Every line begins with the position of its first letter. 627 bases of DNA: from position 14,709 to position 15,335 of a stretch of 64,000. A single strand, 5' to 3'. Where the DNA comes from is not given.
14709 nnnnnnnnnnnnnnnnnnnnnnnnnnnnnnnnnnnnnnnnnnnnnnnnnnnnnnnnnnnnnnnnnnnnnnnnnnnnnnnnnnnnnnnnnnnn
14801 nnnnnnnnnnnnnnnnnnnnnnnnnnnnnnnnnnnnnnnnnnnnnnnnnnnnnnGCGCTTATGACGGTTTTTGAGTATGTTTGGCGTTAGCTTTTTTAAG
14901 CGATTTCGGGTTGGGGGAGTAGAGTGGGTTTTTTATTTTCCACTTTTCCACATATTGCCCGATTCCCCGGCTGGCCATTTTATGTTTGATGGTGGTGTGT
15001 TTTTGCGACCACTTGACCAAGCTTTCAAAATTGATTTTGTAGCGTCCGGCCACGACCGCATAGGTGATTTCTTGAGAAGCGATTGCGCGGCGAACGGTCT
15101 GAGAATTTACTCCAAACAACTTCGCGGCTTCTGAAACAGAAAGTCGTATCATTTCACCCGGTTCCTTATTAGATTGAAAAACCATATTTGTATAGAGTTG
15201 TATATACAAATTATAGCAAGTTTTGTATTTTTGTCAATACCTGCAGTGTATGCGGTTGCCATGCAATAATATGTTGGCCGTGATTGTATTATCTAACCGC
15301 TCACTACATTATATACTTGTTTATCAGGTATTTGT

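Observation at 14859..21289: ECF sigma / anti-sigma locus with palindromic operators, flanked by giant surface proteins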

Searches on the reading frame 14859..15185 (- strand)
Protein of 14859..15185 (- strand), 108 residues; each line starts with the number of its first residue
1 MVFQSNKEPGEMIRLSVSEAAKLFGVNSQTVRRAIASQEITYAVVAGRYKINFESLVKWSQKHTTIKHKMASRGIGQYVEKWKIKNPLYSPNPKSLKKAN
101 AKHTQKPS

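Call 5: search_protein_families(library=pfam, proteins=[window:14859-15185:-], max_evalue=0.01)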
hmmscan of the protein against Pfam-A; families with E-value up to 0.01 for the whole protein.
window:14859-15185:- (108 aa): 4 families
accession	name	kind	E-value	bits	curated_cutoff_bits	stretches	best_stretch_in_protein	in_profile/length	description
PF12728.13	HTH_17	-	1.4e-08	35.3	27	1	15-62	2-49/51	Helix-turn-helix domain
PF13518.12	HTH_28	-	0.0002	21.8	25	1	16-35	14-33/52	Helix-turn-helix domain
PF13384.12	HTH_23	-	0.00082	19.6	24.6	1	14-36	17-39/50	Homeodomain-like domain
PF08220.18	HTH_DeoR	-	0.009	16.2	21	0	15-35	15-35/57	DeoR-like helix-turn-helix domain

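Call 14: find_homologous_proteins(query=window:14859-15185:-)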
Query window:14859-15185:- (108 aa): 1215 proteins with E <= 0.001 among 1215 candidates; the best 120 are listed.
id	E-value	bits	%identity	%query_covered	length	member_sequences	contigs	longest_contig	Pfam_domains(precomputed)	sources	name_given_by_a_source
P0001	8.4e-64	230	100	100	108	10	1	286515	PF12728.14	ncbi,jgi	ncbi:MAG: helix-turn-helix domain-containing protein [Patescibacteria group bacterium]|jgi:excisiona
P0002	5.2e-56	205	90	100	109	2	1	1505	PF12728.14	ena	-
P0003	9.0e-53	194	95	90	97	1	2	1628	PF12728.14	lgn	-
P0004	4.5e-47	176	84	89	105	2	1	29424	PF12728.14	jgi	jgi:excisionase family DNA binding protein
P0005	7.1e-47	176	89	84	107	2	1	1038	PF12728.14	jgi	-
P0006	2.4e-46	174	84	88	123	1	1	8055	PF12728.14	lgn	-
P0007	3.2e-46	174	75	94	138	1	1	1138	PF12728.14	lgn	-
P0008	3.6e-46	173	77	92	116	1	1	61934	PF12728.14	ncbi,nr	ncbi:MAG: helix-turn-helix domain-containing protein [Patescibacteria group bacterium]|nr:helix-turn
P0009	4.0e-46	173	80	89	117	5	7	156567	PF12728.14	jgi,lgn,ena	-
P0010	4.7e-46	173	84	89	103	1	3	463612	PF12728.14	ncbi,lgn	-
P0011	5.7e-46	173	74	96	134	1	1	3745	PF12728.14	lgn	-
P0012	7.4e-46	172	77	93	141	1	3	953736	PF12728.14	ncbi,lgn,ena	-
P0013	8.3e-46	172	78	94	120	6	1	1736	PF12728.14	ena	-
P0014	9.9e-46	172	75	95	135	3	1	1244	PF12728.14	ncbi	-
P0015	1.1e-45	172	83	88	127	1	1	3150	PF12728.14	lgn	-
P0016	1.2e-45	172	87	85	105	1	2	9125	PF12728.14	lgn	-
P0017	1.3e-45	172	84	88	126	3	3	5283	PF12728.14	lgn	-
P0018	1.3e-45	171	81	89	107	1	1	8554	PF12728.14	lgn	-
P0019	1.6e-45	171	79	90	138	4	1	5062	PF12728.14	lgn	-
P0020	1.8e-45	171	72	98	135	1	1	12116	PF12728.14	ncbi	-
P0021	1.8e-45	171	88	82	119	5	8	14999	PF12728.14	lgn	-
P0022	1.9e-45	171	88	82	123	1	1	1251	PF12728.14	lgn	-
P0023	2.3e-45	171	74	94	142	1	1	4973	PF12728.14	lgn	-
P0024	3.2e-45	170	80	91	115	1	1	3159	PF12728.14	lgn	-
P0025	3.9e-45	170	77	94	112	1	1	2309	PF12728.14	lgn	-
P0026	4.2e-45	170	77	91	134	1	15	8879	PF12728.14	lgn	-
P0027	4.8e-45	170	73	95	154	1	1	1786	PF12728.14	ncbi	-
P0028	6.4e-45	169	85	85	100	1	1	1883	PF12728.14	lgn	-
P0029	8.1e-45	169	77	94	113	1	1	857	PF12728.14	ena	-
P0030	8.4e-45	169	79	89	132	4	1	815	PF12728.14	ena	-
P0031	1.0e-44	169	72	96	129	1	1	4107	PF12728.14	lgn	-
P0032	1.2e-44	168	80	86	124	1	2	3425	PF12728.14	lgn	-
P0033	1.3e-44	168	88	80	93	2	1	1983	PF12728.14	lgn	-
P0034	2.0e-44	168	72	96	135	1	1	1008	PF12728.14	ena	-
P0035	2.0e-44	168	73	91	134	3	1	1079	PF12728.14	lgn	-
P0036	2.3e-44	168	78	86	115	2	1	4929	PF12728.14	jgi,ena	-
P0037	2.6e-44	167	83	81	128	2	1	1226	PF12728.14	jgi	-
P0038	2.7e-44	167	79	87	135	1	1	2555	PF12728.14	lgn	-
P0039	2.7e-44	167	76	88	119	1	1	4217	PF12728.14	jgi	jgi:excisionase family DNA binding protein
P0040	3.0e-44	167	82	84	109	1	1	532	PF12728.14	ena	-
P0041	3.9e-44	167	77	87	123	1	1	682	PF12728.14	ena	-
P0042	4.1e-44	167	71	96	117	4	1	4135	PF12728.14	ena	-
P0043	5.7e-44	166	77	91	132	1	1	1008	PF12728.14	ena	-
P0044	6.1e-44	166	79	91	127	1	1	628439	PF12728.14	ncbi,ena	-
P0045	6.7e-44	166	78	87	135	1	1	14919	PF12728.14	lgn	-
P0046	7.2e-44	166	76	88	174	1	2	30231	PF12728.14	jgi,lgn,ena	-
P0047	7.5e-44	166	79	84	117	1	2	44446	PF12728.14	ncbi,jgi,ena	ncbi:MAG: helix-turn-helix domain-containing protein [Candidatus Magasanikbacteria bacterium]|jgi:ex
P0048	7.7e-44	166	80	83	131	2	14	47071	PF12728.14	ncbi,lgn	-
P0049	7.7e-44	166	79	87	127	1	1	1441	PF12728.14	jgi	jgi:excisionase family DNA binding protein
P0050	8.0e-44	166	79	84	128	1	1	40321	PF12728.14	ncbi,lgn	-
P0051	8.1e-44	166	73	94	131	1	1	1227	PF12728.14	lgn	-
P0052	8.2e-44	166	77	86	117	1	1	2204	PF12728.14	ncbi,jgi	jgi:excisionase family DNA binding protein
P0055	1.0e-43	165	71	95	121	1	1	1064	PF12728.14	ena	-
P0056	1.1e-43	165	81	83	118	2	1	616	PF12728.14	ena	-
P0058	1.1e-43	165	79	84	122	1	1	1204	PF12728.14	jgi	jgi:excisionase family DNA binding protein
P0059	1.3e-43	165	77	88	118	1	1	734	PF12728.14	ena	-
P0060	1.3e-43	165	73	93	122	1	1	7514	PF12728.14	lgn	-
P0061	1.4e-43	165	75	90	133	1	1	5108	PF12728.14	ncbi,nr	ncbi:MAG: helix-turn-helix domain-containing protein [Candidatus Magasanikbacteria bacterium]|nr:hel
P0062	1.7e-43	165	74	87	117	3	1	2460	PF12728.14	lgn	-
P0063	1.8e-43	165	69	96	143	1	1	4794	PF12728.14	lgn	-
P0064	2.0e-43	165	83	81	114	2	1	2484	PF12728.14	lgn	-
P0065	2.0e-43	165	71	91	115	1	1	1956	PF12728.14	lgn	-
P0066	2.2e-43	164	76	86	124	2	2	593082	PF12728.14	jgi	jgi:excisionase family DNA binding protein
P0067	2.2e-43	164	74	93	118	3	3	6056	PF12728.14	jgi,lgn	jgi:excisionase family DNA binding protein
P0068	2.6e-43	164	77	88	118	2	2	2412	PF12728.14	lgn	-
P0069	2.7e-43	164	74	89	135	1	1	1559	PF12728.14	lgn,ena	-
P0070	2.8e-43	164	77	88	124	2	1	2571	PF12728.14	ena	-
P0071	3.0e-43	164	71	95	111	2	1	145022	PF12728.14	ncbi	ncbi:MAG: helix-turn-helix domain-containing protein [Candidatus Magasanikbacteria bacterium]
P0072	3.0e-43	164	81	82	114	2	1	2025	PF12728.14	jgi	jgi:excisionase family DNA binding protein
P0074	3.4e-43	164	78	90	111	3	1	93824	PF12728.14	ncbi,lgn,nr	ncbi:MAG: excisionase family DNA-binding protein [Candidatus Magasanikbacteria bacterium]|nr:excisio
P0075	3.4e-43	164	79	82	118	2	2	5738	PF12728.14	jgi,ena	-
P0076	3.4e-43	164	79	87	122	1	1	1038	PF12728.14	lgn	-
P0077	3.6e-43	164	76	86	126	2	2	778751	PF12728.14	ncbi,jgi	ncbi:MAG: helix-turn-helix domain-containing protein [Patescibacteria group bacterium]|jgi:excisiona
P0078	3.8e-43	164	78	91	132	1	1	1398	PF12728.14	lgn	-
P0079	4.0e-43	164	70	96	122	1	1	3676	PF12728.14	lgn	-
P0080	4.3e-43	163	72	94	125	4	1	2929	PF12728.14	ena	-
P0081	4.6e-43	163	79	85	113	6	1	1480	PF12728.14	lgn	-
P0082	4.7e-43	163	81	83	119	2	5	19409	PF12728.14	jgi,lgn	-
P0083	4.9e-43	163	68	99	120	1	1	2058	PF12728.14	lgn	-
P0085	5.8e-43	163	74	91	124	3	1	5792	PF12728.14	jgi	jgi:excisionase family DNA binding protein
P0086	5.9e-43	163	77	84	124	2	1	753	PF12728.14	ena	-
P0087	7.7e-43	163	75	82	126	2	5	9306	PF12728.14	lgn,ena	-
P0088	7.7e-43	163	74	88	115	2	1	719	PF12728.14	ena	-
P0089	7.7e-43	163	77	84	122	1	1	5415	PF12728.14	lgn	-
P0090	7.8e-43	163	71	93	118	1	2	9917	PF12728.14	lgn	-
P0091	7.9e-43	163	78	84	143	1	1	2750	PF12728.14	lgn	-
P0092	7.9e-43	163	70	92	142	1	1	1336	PF12728.14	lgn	-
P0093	8.1e-43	163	78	87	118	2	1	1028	PF12728.14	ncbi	-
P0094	8.2e-43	163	75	85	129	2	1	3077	PF12728.14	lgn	-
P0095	8.6e-43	162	80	85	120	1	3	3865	PF12728.14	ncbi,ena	-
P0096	9.4e-43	162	74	86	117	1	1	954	PF12728.14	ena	-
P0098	1.1e-42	162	76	90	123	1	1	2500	PF12728.14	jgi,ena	-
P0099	1.1e-42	162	73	88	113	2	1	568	PF12728.14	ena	-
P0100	1.2e-42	162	79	83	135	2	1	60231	PF12728.14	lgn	-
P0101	1.2e-42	162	69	99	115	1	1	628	PF12728.14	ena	-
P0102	1.3e-42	162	76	85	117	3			PF12728.14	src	-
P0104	1.5e-42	162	76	89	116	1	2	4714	PF12728.14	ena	-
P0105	1.5e-42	162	72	93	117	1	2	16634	PF12728.14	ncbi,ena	-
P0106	1.6e-42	162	79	85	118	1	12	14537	PF12728.14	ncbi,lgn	-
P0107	1.7e-42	162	72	87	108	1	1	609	PF12728.14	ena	-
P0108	1.8e-42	162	80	83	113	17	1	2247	PF12728.14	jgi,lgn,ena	-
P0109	2.0e-42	161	69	93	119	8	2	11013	PF12728.14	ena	-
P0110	2.3e-42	161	74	89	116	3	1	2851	PF12728.14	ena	-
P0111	2.3e-42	161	75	94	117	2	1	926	PF12728.14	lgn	-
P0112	2.4e-42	161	78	81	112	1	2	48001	PF12728.14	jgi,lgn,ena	-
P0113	2.4e-42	161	73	91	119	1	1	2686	PF12728.14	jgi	jgi:excisionase family DNA binding protein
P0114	2.5e-42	161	78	81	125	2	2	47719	PF12728.14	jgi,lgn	-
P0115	2.5e-42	161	77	84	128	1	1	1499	PF12728.14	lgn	-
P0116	2.8e-42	161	72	92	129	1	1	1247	PF12728.14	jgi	jgi:excisionase family DNA binding protein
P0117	3.0e-42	161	73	87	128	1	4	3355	PF12728.14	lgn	-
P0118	3.6e-42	160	68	96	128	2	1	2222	PF12728.14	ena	-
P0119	3.9e-42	160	74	84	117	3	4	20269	PF12728.14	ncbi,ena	-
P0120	4.1e-42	160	77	86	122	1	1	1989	PF12728.14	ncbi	-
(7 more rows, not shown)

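Call 18: find_related_loci(query=A2, collection=genome_contigs, flank=7000)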
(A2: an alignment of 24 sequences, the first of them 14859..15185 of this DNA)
Query A2 (108 aa) in genome_contigs; peptide patterns used: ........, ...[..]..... (x = any residue, [..] = any of these).
176 stretches matched a pattern; 160 encode a relative of the query (tblastn E <= 1e-3); the best 80 are kept; 80 distinct loci.
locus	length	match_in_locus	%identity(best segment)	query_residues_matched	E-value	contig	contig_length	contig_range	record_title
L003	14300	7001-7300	77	7-106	4e-51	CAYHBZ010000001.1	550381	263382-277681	MAG TPA_asm: uncultured Gammaproteobacteria bacterium isolate ERP119702_co3_79 genome assembly, contig: NODE_1_length_55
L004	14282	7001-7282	80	5-98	3e-51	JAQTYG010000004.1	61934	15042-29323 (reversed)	MAG: Patescibacteria group bacterium isolate STC_31 NODE_996_length_61934_cov_17.249082_Sandtown_C, whole genome shotgun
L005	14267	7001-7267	88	11-99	5e-51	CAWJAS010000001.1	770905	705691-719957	MAG: Candidatus Magasanikbacteria bacterium isolate MFD04716.bin.1.126 genome assembly, contig: contig_41330, whole geno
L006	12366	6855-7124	84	7-96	1e-50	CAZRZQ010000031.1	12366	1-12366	MAG TPA_asm: uncultured Gammaproteobacteria bacterium isolate SRP062349_co1_291 genome assembly, contig: NODE_931_length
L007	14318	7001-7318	75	9-108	3e-50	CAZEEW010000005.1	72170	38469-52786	MAG TPA_asm: uncultured Gammaproteobacteria bacterium isolate SRP093185_co1_62 genome assembly, contig: NODE_131_length_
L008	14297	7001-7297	79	1-98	3e-50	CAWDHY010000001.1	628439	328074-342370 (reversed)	MAG: Candidatus Magasanikbacteria bacterium isolate MFD04716.bin.1.125 genome assembly, contig: contig_18216, whole geno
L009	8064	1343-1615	80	6-96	8e-50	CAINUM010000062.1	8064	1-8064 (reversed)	MAG: Candidatus Magasanikbacteria bacterium isolate Kiruna_bin-08293 genome assembly, contig: bin-08293:062/107, whole g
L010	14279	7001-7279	76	6-98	3e-49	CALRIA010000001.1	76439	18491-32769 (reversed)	MAG: Candidatus Magasanikbacteria bacterium isolate MaH-04nov19-74 genome assembly, contig: MaH-04nov19-C551, whole geno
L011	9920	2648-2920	79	6-96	4e-49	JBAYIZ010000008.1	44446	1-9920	MAG: Candidatus Magasanikiibacteriota bacterium isolate SO_2016_GW1_43 scaffold01601_OW334_2016, whole genome shotgun se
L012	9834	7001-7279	77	6-98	4e-49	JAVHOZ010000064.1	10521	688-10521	MAG: Candidatus Magasanikbacteria bacterium isolate WB02no2_37_9 NODE_5154_length_10521_cov_4.823237, whole genome shotg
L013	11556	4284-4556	79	11-101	5e-49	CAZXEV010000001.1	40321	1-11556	MAG TPA_asm: uncultured Gammaproteobacteria bacterium isolate SRP286056_co3_44 genome assembly, contig: NODE_625_length_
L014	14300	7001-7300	71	5-107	7e-49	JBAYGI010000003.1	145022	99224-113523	MAG: Candidatus Magasanikiibacteriota bacterium isolate SO_2016_GW1_121 scaffold00256_OW334_2016, whole genome shotgun s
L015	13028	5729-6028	70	7-106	6e-49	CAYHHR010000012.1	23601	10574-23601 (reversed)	MAG TPA_asm: uncultured Gammaproteobacteria bacterium isolate ERP119705_co13_685 genome assembly, contig: NODE_2664_leng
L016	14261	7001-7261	86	7-93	1e-48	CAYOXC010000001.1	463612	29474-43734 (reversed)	MAG TPA_asm: uncultured Gammaproteobacteria bacterium isolate SRP319275_co4_114 genome assembly, contig: NODE_2_length_4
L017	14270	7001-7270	80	9-98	1e-48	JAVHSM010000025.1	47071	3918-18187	MAG: Candidatus Magasanikbacteria bacterium isolate WB02no7_39_12 NODE_203_length_47071_cov_7.597286, whole genome shotg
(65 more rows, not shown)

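Call 32: search_protein_families(library=ncbifam, proteins=[window:14859-15185:-], max_evalue=0.01)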
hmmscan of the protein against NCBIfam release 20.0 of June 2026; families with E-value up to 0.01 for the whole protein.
window:14859-15185:- (108 aa): 2 families
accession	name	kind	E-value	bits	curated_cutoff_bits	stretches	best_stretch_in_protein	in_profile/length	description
TIGR01764.1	excise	domain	6.7e-08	32.8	28.8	1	15-59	2-46/49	excisionase family DNA-binding protein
NF033787.1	HTH_BldC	subfamily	0.0064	16.3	77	0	15-33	3-21/49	BldC family transcriptional regulator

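Call 47: search_solved_structures(query=A2, max_evalue=1, show_alignments=2)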
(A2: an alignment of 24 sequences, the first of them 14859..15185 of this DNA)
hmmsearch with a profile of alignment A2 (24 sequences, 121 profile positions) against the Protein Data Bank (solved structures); distinct sequences matched with E-value up to 1: 2.
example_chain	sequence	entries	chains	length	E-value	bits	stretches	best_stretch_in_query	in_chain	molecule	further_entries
5k8k_A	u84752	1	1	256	0.52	13.3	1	7-65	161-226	UDP-2,3-diacylglucosamine hydrolase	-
4r1h_A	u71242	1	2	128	0.56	13.1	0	21-54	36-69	Lmo0741 protein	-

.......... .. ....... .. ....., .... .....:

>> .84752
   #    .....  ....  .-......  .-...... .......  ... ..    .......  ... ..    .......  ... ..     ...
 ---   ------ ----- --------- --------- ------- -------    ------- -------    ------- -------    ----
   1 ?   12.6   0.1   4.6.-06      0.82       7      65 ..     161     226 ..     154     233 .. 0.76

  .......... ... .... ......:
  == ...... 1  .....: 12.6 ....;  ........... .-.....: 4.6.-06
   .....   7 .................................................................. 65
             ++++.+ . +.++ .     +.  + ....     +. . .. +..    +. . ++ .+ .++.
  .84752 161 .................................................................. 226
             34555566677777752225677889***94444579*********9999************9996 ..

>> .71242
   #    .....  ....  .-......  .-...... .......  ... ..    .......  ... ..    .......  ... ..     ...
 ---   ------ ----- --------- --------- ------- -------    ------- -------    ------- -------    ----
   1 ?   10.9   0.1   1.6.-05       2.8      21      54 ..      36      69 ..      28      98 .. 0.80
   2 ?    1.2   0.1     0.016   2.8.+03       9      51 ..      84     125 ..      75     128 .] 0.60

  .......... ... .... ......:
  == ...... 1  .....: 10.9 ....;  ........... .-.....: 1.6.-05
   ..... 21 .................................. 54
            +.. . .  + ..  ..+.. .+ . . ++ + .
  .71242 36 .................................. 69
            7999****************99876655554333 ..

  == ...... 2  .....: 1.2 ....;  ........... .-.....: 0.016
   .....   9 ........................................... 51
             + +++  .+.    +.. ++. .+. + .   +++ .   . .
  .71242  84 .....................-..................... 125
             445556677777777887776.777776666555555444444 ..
